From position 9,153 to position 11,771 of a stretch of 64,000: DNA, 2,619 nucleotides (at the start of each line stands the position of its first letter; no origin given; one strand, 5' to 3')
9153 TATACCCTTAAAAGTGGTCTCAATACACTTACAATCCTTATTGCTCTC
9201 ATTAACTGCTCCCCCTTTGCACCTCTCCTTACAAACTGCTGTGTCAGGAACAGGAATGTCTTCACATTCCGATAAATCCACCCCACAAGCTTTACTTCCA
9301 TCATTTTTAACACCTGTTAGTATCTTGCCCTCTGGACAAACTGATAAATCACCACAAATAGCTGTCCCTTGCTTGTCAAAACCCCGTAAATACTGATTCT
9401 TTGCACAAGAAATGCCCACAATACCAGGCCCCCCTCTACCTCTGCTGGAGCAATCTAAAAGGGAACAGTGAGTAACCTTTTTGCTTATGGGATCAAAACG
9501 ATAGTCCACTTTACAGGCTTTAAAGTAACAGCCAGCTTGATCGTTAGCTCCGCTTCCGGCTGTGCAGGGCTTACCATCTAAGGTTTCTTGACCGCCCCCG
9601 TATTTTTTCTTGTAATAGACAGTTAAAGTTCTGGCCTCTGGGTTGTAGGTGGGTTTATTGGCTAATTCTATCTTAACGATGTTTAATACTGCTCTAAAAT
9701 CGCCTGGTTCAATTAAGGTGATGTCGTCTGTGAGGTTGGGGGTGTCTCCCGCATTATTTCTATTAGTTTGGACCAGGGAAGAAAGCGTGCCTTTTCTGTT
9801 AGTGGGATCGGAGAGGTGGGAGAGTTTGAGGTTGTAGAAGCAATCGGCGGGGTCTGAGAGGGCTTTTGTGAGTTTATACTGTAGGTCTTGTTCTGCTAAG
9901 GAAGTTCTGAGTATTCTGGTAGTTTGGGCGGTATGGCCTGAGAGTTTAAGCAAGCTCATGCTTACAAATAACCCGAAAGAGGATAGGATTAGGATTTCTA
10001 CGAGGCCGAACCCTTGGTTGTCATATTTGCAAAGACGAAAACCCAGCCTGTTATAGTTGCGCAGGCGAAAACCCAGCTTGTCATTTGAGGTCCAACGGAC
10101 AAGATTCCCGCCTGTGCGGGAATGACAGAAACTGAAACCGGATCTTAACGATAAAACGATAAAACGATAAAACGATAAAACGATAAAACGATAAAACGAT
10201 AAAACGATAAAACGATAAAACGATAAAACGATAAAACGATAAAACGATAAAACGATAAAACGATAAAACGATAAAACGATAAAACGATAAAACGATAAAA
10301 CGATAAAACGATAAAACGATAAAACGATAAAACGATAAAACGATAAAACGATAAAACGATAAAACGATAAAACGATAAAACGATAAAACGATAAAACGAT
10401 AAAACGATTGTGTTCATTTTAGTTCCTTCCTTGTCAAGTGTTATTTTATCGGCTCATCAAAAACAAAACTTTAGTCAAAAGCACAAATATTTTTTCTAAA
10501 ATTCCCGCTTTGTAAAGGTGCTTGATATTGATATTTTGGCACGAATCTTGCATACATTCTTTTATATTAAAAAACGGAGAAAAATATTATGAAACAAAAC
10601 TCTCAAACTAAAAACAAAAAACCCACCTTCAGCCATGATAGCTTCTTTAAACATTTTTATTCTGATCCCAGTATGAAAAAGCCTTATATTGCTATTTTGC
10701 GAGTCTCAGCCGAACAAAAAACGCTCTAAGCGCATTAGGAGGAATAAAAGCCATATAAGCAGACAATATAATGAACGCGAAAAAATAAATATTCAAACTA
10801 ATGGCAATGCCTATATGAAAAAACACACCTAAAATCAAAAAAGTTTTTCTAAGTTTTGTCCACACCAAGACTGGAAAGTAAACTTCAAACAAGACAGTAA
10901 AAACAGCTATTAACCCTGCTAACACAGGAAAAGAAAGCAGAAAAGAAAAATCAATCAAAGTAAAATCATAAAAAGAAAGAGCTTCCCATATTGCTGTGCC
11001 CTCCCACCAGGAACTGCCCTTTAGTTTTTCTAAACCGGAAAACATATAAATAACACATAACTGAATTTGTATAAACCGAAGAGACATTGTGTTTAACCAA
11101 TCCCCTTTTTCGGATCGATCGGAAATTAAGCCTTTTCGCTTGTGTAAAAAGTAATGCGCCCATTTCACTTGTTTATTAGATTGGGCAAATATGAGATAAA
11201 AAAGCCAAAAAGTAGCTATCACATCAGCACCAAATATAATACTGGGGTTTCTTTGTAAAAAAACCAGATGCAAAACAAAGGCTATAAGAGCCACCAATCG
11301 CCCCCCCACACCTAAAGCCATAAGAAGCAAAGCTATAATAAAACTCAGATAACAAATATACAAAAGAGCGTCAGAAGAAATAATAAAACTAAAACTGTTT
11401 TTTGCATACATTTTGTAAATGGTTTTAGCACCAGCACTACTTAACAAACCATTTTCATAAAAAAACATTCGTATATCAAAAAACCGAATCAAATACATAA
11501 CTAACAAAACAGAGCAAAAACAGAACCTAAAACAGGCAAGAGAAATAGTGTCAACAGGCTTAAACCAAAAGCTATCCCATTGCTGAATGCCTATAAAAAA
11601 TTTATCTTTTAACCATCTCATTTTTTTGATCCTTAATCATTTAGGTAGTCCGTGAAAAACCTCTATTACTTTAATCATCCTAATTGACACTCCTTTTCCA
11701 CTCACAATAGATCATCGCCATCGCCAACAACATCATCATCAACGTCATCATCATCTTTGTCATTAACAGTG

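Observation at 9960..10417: An exact 32 x 8-bp repeat sits between an RBS+ATG and a start-less prepilin-type giant surface protein: frameshift ON/OFF switch, currently OFF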

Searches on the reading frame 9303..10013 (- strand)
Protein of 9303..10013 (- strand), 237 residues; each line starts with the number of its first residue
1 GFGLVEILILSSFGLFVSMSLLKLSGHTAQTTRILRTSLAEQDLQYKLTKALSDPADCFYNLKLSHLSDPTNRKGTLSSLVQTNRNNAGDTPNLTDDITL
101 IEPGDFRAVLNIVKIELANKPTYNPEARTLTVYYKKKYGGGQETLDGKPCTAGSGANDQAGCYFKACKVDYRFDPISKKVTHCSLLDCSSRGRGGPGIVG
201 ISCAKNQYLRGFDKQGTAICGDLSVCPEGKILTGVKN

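Call 38: find_homologous_proteins(query=A3, max_evalue=0.001)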
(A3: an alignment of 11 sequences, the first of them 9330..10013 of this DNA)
Query A3 (11 sequences) (228 aa, profile of the alignment): 6 proteins with E <= 0.001 among 8000 candidates.
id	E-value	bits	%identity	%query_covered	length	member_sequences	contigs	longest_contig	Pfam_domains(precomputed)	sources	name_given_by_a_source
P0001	6.8e-68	247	100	92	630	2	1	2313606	-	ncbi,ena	-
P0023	8.1e-66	240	45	100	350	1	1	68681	-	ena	-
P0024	1.2e-65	240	48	99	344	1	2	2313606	-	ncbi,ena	-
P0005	4.0e-59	218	29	89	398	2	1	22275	-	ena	-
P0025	8.1e-56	207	36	100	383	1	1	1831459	-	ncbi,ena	-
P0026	1.1e-52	197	33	98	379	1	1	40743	-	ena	-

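Call 40: find_encoding_contigs(protein=P0024, flank=5000, max_places=3)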
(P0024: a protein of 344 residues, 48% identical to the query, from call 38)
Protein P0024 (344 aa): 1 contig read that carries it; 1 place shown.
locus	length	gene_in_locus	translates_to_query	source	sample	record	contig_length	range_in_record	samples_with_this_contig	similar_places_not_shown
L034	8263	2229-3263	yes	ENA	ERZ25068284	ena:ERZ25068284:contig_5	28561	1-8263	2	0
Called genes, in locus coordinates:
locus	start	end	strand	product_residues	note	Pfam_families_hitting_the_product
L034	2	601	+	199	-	?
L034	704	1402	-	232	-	-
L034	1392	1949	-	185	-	PF19502:DUF6036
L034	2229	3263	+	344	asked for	-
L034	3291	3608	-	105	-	-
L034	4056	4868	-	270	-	-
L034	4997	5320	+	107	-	PF04977:DivIC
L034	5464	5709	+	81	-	-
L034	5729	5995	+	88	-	-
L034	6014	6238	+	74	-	-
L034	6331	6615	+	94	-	-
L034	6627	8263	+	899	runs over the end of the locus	PF02739:5_3_exonuc_N, PF01367:5_3_exonuc, PF00476:DNA_pol_A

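Call 41: find_encoding_contigs(protein=P0025, flank=5000, max_places=3)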
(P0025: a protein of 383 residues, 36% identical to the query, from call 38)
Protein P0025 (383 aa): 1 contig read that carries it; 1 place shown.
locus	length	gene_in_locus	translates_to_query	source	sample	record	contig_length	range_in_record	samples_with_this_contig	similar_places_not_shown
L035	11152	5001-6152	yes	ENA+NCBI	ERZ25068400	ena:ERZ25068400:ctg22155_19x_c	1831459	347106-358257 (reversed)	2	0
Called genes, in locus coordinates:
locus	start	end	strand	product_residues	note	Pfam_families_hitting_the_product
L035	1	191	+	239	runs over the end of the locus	PF00072:Response_reg, PF00486:Trans_reg_C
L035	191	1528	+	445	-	PF00512:HisKA, PF02518:HATPase_c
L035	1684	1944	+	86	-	PF01197:Ribosomal_L31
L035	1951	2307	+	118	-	PF11969:DcpS_C, PF01230:HIT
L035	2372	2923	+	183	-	-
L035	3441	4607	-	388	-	-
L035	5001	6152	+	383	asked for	-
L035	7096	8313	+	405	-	-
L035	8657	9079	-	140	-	PF03626:COX4_pro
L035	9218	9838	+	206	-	-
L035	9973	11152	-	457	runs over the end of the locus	-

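Call 42: find_encoding_contigs(protein=P0023, flank=5000, max_places=3)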
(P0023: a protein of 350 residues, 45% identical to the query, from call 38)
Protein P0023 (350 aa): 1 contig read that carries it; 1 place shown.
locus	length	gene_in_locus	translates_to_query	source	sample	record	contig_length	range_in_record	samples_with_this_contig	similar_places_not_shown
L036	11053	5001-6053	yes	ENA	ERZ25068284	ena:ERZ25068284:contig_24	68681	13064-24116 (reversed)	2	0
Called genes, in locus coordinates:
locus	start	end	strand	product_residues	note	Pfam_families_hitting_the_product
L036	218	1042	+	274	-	PF00413:Peptidase_M10 (weak)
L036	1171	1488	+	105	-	-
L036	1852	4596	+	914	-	-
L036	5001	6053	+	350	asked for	-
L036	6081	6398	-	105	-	-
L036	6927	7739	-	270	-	-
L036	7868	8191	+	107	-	PF04977:DivIC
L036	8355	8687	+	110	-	-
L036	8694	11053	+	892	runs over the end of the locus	PF02739:5_3_exonuc_N, PF01367:5_3_exonuc, PF00476:DNA_pol_A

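Call 45: search_protein_families(library=ncbifam, proteins=[P0025, P0024], max_evalue=1)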
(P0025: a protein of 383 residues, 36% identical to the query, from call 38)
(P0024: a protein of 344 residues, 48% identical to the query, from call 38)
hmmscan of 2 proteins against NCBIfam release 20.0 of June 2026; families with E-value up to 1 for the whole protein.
P0025 (383 aa): 0 families

P0024 (344 aa): 0 families

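Call 49: predict_structure(alignment_id=A4)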
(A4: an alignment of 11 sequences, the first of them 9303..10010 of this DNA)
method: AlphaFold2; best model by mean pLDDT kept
length: 236 residues; sequences in the alignment: 11
mean_pLDDT: 63.9   pTM: 0.61
mean pLDDT of the five models: 63.9, 62.0, 58.2, 57.4, 57.1
residues with pLDDT >= 90: 7; 70-90: 99; 50-70: 58; < 50: 72
segments of 3 or more residues with pLDDT < 50: 1-26, 138-160, 190-201, 229-236
pLDDT, mean of each block of 10 residues (from residue 1): 43 39 46 66 82 87 89 89 72 81 74 77 72 63 40 43 76 83 72 33 53 54 51 38
secondary structure, 60 per line:
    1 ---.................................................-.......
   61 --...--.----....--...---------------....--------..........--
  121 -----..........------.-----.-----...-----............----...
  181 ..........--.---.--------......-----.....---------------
elements in order: H4-52 H54-60 E73-76 E79-81 E97-100 E109-118 E126-135 E162-173 E178-190 E206-211 E217-221

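Call 69: search_protein_representatives(alignment_id=A5)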
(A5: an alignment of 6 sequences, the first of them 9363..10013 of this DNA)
Query: 6 sequences, 215 profile positions. Proteins with E-value up to 0.001 (for the whole library): 293; up to 1e-10: 229; up to 1e-30: 72. The best 150 are listed.
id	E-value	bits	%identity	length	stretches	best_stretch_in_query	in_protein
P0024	8.4e-98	342.7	-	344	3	1-215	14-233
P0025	3.4e-88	311.3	-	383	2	1-215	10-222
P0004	2.8e-85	301.7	-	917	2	1-215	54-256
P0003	4.4e-83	294.6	-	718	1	1-215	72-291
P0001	5.3e-78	278.0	-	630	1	19-215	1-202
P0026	4.1e-75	268.5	-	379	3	1-215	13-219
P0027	9.9e-68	244.4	-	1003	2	1-215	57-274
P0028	7.0e-64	231.8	-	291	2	1-215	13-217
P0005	8.8e-63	228.2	-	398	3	16-215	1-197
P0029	1.2e-59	217.9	-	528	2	1-215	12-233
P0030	5.8e-58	212.5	-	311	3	6-215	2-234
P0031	9.2e-55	202.0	-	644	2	1-215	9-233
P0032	4.7e-53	196.4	-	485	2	11-215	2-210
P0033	7.4e-52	192.5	-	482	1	1-215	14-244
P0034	9.5e-52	192.2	-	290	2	25-215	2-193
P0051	1.5e-42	162.1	-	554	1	1-215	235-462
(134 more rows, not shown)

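Call 71: find_encoding_contigs(protein=P0051, flank=3000, max_places=4)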
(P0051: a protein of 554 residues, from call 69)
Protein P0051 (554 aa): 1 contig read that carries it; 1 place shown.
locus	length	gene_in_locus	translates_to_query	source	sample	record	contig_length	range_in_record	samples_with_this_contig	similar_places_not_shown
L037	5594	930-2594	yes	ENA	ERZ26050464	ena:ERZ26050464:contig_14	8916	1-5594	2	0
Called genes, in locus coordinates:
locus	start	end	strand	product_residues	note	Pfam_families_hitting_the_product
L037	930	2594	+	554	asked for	-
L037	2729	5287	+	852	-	-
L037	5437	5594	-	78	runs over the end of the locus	-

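Call 92: search_solved_structures(query=A5, max_evalue=1)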
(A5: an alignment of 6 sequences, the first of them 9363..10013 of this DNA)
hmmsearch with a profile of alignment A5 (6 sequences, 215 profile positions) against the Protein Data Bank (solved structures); distinct sequences matched with E-value up to 1: 1.
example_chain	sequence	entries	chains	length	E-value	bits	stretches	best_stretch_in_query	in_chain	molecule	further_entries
2o6w_A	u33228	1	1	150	0.51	13.3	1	24-92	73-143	Repeat Five Residue (Rfr) protein or pentapeptide repeat protein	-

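Call 95: fold_search(model_id=the predicted structure, library=pdb)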
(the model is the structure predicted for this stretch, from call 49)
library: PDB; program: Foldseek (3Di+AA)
matches with E <= 10: 495; with E <= 0.001: 0
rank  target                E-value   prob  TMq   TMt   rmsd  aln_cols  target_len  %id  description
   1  5n1a_A                3.8e-01  0.06  0.12  0.05  21.3       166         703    8  Crystal structure of Utp4 from Chaetomium thermophilum (released 2017-06-14)
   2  6ztk_B                4.8e-01  0.08  0.12  0.21  11.2        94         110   10  Crystal structure of Mialostatin, a gut cystatin from the hard tick Ixodes ricinus (released 2021-06-02)
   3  6ztk_A                5.0e-01  0.12  0.13  0.24  11.7        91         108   10  Crystal structure of Mialostatin, a gut cystatin from the hard tick Ixodes ricinus (released 2021-06-02)
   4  5i7k_B                5.6e-01  0.12  0.14  0.15  12.8        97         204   13  Crystal Structure of Human SPLUNC1 Dolphin Mutant D1 (G58A, S61A, G62E, G63D, G66D, I67T) (released 2016-05-18)
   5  4l82_B                5.6e-01  0.06  0.13  0.17  12.9       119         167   11  Structure of a putative oxidoreductase from Rickettsia felis (released 2013-06-26)
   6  6baq_B                6.7e-01  0.07  0.12  0.14  12.7       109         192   13  Mus musculus BPIFA1 (released 2018-05-09)
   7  6baq_F                6.7e-01  0.04  0.09  0.10  12.0       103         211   14  Mus musculus BPIFA1 (released 2018-05-09)
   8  5i7j_A                7.1e-01  0.14  0.14  0.17  12.6        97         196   12  Crystal Structure of Human SPLUNC1 Disulfide Mutant M3 (I76C, V214C) (released 2016-05-18)
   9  5odj                  7.5e-01  0.06  0.11  0.14  13.0       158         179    8  Single-stranded DNA-binding protein from bacteriophage Enc34 (released 2017-10-25)
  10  6baq_A                7.5e-01  0.04  0.09  0.10  12.0       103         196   14  Mus musculus BPIFA1 (released 2018-05-09)
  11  9d7u                  7.9e-01  0.05  0.12  0.05  16.1       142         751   13  The low pH structure (released 2025-06-25)
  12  2zf4_B                9.4e-01  0.13  0.18  0.22  12.2       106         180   10  Crystal Structure of VioE complexed with phenylpyruvic acid (released 2008-01-01)
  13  9sn1                  9.4e-01  0.04  0.09  0.05  15.3        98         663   10  Lip3 DL-peptidase in the apo-state (released 2026-02-18)
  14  5i7j_B                1.1e+00  0.09  0.14  0.16  10.9        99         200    9  Crystal Structure of Human SPLUNC1 Disulfide Mutant M3 (I76C, V214C) (released 2016-05-18)
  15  9ncy_H                1.1e+00  0.06  0.11  0.11  16.8       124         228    8  Fab1392 in complex with the C-terminal alpha-TSR domain of the P. falciparum circumsporozoite protein (released 2026-03-11)
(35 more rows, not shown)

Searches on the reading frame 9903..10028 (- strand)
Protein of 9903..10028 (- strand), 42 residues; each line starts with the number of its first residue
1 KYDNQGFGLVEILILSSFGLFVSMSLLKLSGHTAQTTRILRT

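Call 46: search_protein_families(library=pfam, proteins=[window:9903-10028:-], max_evalue=10)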
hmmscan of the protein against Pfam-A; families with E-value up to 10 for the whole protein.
seq(42 aa): 0 families

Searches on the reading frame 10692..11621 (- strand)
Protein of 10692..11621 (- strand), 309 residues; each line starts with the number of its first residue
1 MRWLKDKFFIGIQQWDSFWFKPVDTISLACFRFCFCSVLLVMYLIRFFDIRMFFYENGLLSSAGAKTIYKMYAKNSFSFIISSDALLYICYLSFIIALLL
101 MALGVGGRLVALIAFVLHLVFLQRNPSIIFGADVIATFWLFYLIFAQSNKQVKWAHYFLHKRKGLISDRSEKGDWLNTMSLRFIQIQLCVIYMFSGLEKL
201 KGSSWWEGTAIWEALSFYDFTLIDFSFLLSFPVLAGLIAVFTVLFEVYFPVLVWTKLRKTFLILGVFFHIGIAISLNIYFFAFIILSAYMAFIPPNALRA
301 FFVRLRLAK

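Call 9: search_protein_families(library=pfam, proteins=[window:10692-11621:-], max_evalue=0.1)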
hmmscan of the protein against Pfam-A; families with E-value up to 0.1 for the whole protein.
window:10692-11621:- (309 aa): 1 family
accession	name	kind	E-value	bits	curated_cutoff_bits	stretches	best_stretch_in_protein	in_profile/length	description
PF05090.19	HTTM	-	2.2e-05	24.6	27.7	1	20-295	1-257/259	HTTM domain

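Call 68: find_encoding_contigs(protein=window:10692-11621:-, flank=6000, max_places=6)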
Protein window:10692-11621:- (309 aa): no gene with exactly this product is on record in the collection.
